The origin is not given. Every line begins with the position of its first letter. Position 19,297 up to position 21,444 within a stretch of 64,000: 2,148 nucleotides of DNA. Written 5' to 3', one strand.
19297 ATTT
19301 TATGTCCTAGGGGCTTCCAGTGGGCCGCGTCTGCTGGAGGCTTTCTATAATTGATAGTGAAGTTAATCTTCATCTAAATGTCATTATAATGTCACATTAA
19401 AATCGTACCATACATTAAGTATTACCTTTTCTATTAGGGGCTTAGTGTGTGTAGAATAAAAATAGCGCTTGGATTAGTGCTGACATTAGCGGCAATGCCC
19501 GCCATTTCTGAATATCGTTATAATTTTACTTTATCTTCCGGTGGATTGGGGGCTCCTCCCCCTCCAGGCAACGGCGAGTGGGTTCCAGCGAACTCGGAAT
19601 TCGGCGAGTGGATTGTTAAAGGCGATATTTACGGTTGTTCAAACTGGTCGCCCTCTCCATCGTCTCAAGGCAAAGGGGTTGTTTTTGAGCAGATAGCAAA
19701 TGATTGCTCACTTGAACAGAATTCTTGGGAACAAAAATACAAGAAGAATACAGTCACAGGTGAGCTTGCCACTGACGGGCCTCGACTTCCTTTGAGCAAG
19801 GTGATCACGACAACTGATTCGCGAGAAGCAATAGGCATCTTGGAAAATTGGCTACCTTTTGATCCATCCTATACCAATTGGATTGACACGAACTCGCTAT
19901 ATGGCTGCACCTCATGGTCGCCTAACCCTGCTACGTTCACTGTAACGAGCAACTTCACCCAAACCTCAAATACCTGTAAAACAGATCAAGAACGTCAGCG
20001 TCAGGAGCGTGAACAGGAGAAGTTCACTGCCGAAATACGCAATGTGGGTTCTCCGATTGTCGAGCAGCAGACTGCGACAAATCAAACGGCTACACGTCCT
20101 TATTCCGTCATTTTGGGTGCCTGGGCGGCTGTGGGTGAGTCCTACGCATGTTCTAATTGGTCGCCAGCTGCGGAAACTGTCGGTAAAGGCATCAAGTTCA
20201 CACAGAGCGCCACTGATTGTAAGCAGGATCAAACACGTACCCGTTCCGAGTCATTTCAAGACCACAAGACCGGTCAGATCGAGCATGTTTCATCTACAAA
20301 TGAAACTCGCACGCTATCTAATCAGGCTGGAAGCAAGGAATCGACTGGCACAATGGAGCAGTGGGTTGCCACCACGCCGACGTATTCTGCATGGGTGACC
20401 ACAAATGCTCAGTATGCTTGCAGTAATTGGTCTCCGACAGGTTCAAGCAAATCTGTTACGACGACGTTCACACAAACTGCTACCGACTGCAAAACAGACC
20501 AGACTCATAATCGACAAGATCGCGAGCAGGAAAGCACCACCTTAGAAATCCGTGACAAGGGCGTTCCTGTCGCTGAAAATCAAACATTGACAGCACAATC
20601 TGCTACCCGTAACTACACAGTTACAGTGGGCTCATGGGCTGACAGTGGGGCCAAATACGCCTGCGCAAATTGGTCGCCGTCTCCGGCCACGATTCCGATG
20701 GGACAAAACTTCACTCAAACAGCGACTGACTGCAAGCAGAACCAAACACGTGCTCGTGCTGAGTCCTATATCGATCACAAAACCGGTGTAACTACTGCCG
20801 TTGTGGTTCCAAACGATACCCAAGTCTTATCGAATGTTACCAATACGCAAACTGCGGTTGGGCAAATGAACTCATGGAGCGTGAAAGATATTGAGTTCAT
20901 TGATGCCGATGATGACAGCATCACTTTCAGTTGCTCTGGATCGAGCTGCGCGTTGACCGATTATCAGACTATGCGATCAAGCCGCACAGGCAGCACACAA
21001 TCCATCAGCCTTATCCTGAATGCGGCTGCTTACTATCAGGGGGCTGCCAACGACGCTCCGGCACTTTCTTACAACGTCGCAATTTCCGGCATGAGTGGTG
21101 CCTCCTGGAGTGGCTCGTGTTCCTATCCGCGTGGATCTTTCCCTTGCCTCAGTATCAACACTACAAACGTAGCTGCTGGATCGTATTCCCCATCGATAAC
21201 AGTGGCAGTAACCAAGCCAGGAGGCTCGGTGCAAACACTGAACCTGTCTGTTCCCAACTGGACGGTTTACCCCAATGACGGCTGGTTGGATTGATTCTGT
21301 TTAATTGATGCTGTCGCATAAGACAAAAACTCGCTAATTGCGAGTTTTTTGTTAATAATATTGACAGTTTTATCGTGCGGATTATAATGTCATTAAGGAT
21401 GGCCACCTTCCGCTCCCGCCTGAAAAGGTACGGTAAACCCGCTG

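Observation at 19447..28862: Two secreted proteins built from a ~55-aa Cys-pair tandem repeat I do not recognise, flanking a small operon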

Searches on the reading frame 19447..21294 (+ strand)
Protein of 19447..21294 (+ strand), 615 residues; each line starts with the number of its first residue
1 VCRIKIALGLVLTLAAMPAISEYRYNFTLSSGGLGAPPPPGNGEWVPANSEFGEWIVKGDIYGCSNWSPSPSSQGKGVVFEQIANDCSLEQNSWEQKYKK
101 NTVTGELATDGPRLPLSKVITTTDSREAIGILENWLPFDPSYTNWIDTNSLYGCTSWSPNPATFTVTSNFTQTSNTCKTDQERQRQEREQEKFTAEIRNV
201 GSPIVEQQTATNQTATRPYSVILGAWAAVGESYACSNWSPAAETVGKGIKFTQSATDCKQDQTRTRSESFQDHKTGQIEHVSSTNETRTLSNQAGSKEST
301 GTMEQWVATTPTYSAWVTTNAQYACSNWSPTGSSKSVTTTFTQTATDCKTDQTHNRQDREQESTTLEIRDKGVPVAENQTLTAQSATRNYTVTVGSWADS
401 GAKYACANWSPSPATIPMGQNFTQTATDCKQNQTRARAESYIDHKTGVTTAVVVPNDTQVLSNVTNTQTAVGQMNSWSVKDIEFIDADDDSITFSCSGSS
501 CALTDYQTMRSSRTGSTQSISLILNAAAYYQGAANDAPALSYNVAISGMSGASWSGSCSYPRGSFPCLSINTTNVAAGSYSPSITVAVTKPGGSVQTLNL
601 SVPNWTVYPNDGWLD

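Call 5: search_protein_families(library=pfam, proteins=[window:19447-21294:+], max_evalue=0.01)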
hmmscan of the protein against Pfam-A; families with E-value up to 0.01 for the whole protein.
window:19447-21294:+ (615 aa): 0 families

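Call 9: search_protein_families(library=phrogs, proteins=[window:19447-21294:+], max_evalue=0.01)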
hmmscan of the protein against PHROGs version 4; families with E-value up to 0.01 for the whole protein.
window:19447-21294:+ (615 aa): 0 families

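Call 10: search_dna_similar(query=window:19447-21294:+, collection=phages, mode=protein, max_rows=30, max_evalue=0.001)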
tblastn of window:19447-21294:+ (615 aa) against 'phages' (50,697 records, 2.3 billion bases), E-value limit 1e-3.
No match.

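Call 12: find_homologous_proteins(query=window:19447-21294:+, max_evalue=0.001)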
Query window:19447-21294:+ (615 aa): 146 proteins with E <= 0.001 among 8000 candidates; the best 120 are listed.
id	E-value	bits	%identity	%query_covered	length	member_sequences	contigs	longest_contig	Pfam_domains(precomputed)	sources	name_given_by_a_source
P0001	0.0e+0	1353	100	97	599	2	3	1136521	-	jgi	jgi:hypothetical protein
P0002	0.0e+0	1187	84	100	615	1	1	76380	-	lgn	-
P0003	0.0e+0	1095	61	78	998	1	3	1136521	-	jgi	jgi:hypothetical protein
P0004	1.8e-255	867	53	78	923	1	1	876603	-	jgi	jgi:hypothetical protein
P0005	2.8e-255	867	64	76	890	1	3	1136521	-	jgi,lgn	jgi:hypothetical protein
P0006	3.3e-241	820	56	80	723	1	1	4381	-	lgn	-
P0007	4.2e-236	803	57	77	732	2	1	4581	-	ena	-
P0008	2.1e-224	765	50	70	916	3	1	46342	-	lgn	-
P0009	4.6e-219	747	50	70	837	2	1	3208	-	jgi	jgi:hypothetical protein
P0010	3.4e-216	738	41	77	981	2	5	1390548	-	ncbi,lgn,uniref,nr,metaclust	ncbi:hypothetical protein [Pseudomonas amygdali]|uniref:Uncharacterized protein n=2 Tax=Pseudomonas 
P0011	1.1e-211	723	38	76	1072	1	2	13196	-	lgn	-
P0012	5.8e-201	687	49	74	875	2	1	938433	PF23260.2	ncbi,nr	ncbi:hypothetical protein RYA05_03605 [Pseudomonas syringae pv. actinidiae]|nr:hypothetical protein 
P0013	1.8e-198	679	50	74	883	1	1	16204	-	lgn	-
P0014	3.0e-198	678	40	80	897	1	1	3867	-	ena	-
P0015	6.0e-194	664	50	68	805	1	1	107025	-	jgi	-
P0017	4.2e-191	655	54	51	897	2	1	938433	PF23260.2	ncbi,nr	ncbi:hypothetical protein RYA05_00135 [Pseudomonas syringae pv. actinidiae]|nr:hypothetical protein 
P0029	2.6e-166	573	59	76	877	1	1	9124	-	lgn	-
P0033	3.1e-154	533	44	68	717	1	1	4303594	-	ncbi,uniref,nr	ncbi:hypothetical protein RBE51_20335 [Pseudomonas taiwanensis]|uniref:hypothetical protein n=1 Tax=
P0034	4.1e-151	523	53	78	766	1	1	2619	PF02369.23,PF09134.17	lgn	-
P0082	1.8e-70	256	44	48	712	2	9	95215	PF08329.17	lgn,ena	-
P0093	2.1e-59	220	44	41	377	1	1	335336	-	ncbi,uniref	ncbi:hypothetical protein WLF18_08095 [Pseudomonas shirazensis]|uniref:Uncharacterized protein n=1 T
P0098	3.4e-54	203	41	42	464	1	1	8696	PF00754.32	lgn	-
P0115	2.0e-43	167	43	30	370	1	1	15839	PF00754.32,PF22633.4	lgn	-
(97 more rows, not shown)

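Call 16: find_encoding_contigs(protein=P0001, flank=10000, max_places=4)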
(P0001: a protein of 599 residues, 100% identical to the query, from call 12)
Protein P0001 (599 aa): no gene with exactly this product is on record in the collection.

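Call 17: find_encoding_contigs(protein=P0003, flank=10000, max_places=4)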
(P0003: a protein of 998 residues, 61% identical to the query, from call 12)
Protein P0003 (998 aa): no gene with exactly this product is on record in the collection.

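Call 18: find_encoding_contigs(protein=P0012, flank=10000, max_places=3)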
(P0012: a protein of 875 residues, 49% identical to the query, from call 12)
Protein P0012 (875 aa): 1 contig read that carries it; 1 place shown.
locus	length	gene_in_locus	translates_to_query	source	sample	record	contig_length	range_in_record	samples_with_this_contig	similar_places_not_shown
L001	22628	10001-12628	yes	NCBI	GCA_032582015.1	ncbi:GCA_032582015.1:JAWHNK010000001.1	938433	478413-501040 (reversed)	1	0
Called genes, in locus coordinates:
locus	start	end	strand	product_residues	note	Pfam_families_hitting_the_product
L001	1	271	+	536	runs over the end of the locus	-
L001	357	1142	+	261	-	-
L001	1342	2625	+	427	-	PF03573:OprD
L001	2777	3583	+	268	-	-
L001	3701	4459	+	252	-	-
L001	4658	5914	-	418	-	-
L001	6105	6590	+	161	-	-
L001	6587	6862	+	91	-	-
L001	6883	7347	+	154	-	-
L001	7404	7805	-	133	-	-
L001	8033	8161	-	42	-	-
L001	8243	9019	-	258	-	-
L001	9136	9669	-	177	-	-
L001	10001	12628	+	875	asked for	PF23260:TSP1_2 (faint)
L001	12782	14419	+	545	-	-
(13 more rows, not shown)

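Call 19: search_dna_similar(query=window:19447-21294:+, collection=plasmids, mode=protein, max_rows=30, max_evalue=0.001)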
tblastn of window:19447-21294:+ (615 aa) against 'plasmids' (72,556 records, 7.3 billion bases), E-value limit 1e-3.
Records with a match: 103; places in all: 220; records where one place covers at least 80% of the query: 0.
Best place of each record, by identity: <60% 103.
By first word of the organism name: Pseudomonas 92; Vibrio 9; Termitidicoccus 1; Stutzerimonas 1.
By predicted mobility (MOB-suite, as given by PLSDB): non-mobilizable 75; conjugative 23; mobilizable 5.
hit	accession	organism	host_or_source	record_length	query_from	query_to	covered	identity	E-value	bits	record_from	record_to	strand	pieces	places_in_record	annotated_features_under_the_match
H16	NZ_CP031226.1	Pseudomonas amygdali pv. lachrymans str. M301315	-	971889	1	477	78%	41.0%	9e-103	349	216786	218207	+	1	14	hypothetical protein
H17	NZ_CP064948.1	Pseudomonas fulva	Homo sapiens,pleural fluid,pleural ...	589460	11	478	72%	39.3%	7e-9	289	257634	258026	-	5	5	none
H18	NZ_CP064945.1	Pseudomonas fulva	Homo sapiens,bile specimen,bile ...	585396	11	478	72%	39.3%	7e-9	289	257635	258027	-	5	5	none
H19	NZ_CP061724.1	Pseudomonas putida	a feces sample of migratory birds origin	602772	11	478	72%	39.3%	7e-9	289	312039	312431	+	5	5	none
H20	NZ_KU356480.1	Vibrio parahaemolyticus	shrimp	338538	45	472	70%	30.8%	2e-24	176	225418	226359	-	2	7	hypothetical protein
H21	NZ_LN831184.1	Vibrio cholerae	New Delhi seepage water sample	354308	45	472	70%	30.8%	2e-24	176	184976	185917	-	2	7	hypothetical protein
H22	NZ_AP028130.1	Vibrio fluvialis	Homo sapiens,Stool sample from a ...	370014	45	472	70%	30.8%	2e-24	176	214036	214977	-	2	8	hypothetical protein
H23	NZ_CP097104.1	Pseudomonas sp. NY11382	Homo sapiens,Airway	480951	44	389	56%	37.5%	5e-9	228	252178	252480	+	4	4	Ig-like domain-containing protein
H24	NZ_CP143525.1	Pseudomonas putida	culture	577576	44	389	56%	37.5%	5e-9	228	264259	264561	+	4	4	Ig-like domain-containing protein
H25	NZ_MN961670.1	Pseudomonas putida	Homo sapiens,urine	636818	44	389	56%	37.5%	5e-9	228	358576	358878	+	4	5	Ig-like domain-containing protein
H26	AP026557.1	Vibrio alginolyticus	shrimp,shrimp food,homogenised shrimp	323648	45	472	70%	29.8%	8e-28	189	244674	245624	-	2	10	hypothetical protein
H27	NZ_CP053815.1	Vibrio cholerae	bacterial culture,Water sample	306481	55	436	62%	32.1%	3e-23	177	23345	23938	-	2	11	hypothetical protein (x2)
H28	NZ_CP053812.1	Vibrio cholerae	bacterial culture,Water sample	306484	55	436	62%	32.1%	3e-23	177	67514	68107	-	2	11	hypothetical protein (x2)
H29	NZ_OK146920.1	Vibrio alginolyticus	-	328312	135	502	60%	30.0%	8e-25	117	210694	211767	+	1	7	hypothetical protein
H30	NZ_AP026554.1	Vibrio vulnificus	shrimp,shrimp food,homogenised shrimp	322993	135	470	55%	32.7%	2e-30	135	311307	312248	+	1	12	hypothetical protein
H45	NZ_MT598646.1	Pseudomonas aeruginosa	-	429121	44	383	27%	35.9%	9e-6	109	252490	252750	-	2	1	Ig-like domain-containing protein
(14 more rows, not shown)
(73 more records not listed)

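Call 20: search_protein_families(library=pfam, proteins=[P0012, P0017, P0034, P0082, P0098, P0115], max_evalue=10)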
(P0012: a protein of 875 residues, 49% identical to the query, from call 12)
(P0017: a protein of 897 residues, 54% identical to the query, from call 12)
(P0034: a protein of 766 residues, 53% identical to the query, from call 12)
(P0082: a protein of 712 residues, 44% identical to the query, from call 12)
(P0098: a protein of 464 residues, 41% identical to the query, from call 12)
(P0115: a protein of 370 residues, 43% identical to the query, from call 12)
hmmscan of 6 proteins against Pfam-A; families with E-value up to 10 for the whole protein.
P0012 (875 aa): 2 families
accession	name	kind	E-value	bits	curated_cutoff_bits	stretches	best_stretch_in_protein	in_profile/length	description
PF23260.1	TSP1_2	-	7.8e-06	26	27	2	567-596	30-59/66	SEMA5B-like, TSP-1 type 1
PF10572.14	UPF0556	-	5.5e-05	23.6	25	2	634-712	29-103/123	UPF0556 domain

P0017 (897 aa): 2 families
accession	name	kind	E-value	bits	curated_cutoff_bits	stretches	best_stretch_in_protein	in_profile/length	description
PF23260.1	TSP1_2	-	4.7e-05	23.5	27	2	581-610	30-59/66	SEMA5B-like, TSP-1 type 1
PF10572.14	UPF0556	-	0.0023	18.3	25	2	308-369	30-87/123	UPF0556 domain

P0034 (766 aa): 4 families
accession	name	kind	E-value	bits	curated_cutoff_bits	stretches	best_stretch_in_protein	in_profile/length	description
PF02369.22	Big_1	-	7.8e-32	109.7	34.9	3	474-562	3-91/93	Bacterial Ig-like domain (group 1)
PF09134.16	Invasin_D3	-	1.6e-12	48.2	33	3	474-565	6-97/98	Invasin, domain 3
PF05246.16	DUF735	-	0.21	12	23.4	1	622-663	107-148/211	Protein of unknown function (DUF735)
PF18565.7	Glyco_hydro2_C5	-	3.1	8.2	32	0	479-554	7-95/103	Glycoside hydrolase family 2 C-terminal domain 5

P0082 (712 aa): 3 families
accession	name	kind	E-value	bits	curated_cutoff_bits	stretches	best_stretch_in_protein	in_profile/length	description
PF08329.16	ChitinaseA_N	-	1.1e-06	28.8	21.2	1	320-387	46-109/133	Chitinase A, N-terminal domain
PF07495.19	Y_Y_Y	-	0.0022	18.3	26.6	1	345-383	22-60/65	Y_Y_Y domain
PF00801.26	PKD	-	5.5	7.5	23.5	2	490-557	26-76/80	PKD domain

P0098 (464 aa): 3 families
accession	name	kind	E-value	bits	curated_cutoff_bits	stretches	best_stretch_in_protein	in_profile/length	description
PF00754.31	F5_F8_type_C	-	5.1e-06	27.1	28.2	1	359-448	1-86/127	F5/8 type C domain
PF22633.2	F5_F8_type_C_2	-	2.8e-05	25.1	27.8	1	384-452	9-73/91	NedA-like, galactose-binding domain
PF07738.19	Sad1_UNC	-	0.0037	17.7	22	1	395-448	27-83/132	Sad1 / UNC-like C-terminal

P0115 (370 aa): 3 families
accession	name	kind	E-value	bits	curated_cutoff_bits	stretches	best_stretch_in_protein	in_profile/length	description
PF00754.31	F5_F8_type_C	-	8.5e-10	39.3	28.2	1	270-358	4-88/127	F5/8 type C domain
PF22633.2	F5_F8_type_C_2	-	3.3e-08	34.5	27.8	1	283-356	2-70/91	NedA-like, galactose-binding domain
PF01834.22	XRCC1_N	-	0.055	13.9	21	1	275-326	16-66/148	XRCC1 N terminal domain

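Call 21: get_annotated_region(hit=H16, flank=12000)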
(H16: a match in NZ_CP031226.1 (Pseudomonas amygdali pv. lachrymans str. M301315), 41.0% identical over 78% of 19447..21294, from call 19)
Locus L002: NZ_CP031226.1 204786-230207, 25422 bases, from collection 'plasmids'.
description: Pseudomonas amygdali pv. lachrymans str. M301315 plasmid pMPPla107, complete sequence
organism: Pseudomonas amygdali pv. lachrymans str. M301315 (NCBI taxid 629260)
taxonomy: Bacteria; Pseudomonadota; Gammaproteobacteria; Pseudomonadales; Pseudomonadaceae; Pseudomonas; Pseudomonas amygdali; Pseudomonas amygdali pv. lachrymans str. M301315
host: -; source: -; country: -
typing (MOB-suite, as given by PLSDB): non-mobilizable; replicon rep_cluster_1322; mating-pair formation MPF_I
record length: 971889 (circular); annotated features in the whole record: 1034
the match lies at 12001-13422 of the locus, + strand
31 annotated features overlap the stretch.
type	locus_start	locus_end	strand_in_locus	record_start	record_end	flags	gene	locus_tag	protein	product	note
CDS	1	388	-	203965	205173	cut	-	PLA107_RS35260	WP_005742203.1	hypothetical protein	-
CDS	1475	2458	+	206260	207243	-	-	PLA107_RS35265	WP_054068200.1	hypothetical protein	-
CDS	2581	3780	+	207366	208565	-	-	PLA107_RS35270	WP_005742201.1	hypothetical protein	-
CDS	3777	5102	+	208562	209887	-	-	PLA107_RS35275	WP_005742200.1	hypothetical protein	-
CDS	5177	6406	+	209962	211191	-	-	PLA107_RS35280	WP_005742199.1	hypothetical protein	-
CDS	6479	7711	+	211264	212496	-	-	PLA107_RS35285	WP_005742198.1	hypothetical protein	-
CDS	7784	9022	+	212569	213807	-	-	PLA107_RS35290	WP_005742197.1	hypothetical protein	-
CDS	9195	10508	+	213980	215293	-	-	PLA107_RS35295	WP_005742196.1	hypothetical protein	-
CDS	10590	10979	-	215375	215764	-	-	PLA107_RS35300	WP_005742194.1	hypothetical protein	-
CDS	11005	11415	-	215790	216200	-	-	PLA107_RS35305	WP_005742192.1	hypothetical protein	-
CDS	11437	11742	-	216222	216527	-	-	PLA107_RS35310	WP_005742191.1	DUF805 domain-containing protein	-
CDS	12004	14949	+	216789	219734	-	-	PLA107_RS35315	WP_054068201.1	hypothetical protein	-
CDS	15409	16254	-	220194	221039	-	-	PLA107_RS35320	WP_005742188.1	RNA 2'-phosphotransferase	-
CDS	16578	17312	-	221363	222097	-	-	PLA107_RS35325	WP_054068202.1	hypothetical protein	-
CDS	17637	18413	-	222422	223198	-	-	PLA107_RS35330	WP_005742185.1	hypothetical protein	-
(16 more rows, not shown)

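Call 24: find_encoding_contigs(protein=P0002, flank=10000, max_places=3)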
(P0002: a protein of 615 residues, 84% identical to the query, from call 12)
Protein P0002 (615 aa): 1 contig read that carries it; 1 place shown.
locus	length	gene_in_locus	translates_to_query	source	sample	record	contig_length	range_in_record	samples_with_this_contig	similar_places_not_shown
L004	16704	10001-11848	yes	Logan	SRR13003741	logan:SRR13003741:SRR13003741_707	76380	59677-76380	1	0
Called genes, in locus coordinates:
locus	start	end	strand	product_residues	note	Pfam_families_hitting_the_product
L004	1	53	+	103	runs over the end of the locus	-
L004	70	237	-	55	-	-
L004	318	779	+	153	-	-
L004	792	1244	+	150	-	-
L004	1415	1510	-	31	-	-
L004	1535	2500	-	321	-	-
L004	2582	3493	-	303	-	-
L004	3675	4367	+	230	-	PF22769:DCD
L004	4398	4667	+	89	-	-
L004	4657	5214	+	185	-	-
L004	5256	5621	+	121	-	PF20274:cREC_REC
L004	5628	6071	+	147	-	-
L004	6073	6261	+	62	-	-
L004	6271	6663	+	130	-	-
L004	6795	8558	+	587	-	-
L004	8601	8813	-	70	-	-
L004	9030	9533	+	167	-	-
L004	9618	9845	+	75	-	-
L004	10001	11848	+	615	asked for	-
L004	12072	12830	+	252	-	-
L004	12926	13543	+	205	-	-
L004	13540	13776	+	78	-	-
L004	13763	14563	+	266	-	-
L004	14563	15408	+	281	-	PF14243:R2K_3, PF18299:R2K_2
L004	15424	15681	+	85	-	-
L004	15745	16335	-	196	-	-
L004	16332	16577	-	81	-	-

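Call 38: search_protein_families(library=ncbifam, proteins=[window:19447-21294:+], max_evalue=0.1)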
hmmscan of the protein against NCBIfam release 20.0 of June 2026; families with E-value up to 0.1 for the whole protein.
window:19447-21294:+ (615 aa): 0 families

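Call 51: find_related_loci(query=window:19447-21294:+, collection=genome_contigs, flank=10000)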
Query window:19447-21294:+ (615 aa) in genome_contigs; peptide patterns used: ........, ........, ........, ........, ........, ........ (x = any residue, [..] = any of these).
121 stretches matched a pattern; 1 encode a relative of the query (tblastn E <= 1e-3); 1 distinct loci.
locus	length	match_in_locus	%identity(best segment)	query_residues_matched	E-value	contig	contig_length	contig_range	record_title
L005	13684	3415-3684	45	45-439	5e-18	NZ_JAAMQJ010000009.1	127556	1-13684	Pseudomonas entomophila strain 6C6 NODE_9_length_127556_cov_32.122343, whole genome shotgun sequence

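Call 52: find_related_loci(query=window:19447-21294:+, collection=metagenome_contigs, flank=10000)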
Query window:19447-21294:+ (615 aa) in metagenome_contigs; peptide patterns used: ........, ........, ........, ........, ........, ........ (x = any residue, [..] = any of these).
163 stretches matched a pattern; 11 encode a relative of the query (tblastn E <= 1e-3); 11 distinct loci.
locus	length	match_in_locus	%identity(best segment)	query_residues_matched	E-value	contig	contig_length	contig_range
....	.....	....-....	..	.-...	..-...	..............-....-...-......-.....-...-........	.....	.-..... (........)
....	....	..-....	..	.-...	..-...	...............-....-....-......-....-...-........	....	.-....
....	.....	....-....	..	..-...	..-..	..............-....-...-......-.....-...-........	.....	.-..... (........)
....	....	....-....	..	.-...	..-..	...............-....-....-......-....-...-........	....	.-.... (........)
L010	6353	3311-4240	42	44-487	7e-59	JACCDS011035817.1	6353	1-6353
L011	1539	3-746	45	45-439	8e-40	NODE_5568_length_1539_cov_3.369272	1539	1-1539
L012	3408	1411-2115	43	11-455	2e-37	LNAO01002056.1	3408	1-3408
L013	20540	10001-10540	43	44-484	3e-37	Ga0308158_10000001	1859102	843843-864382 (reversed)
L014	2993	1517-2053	42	45-474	7e-30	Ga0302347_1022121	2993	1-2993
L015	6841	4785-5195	43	4-470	6e-15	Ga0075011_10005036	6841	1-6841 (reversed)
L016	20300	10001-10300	42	44-488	2e-14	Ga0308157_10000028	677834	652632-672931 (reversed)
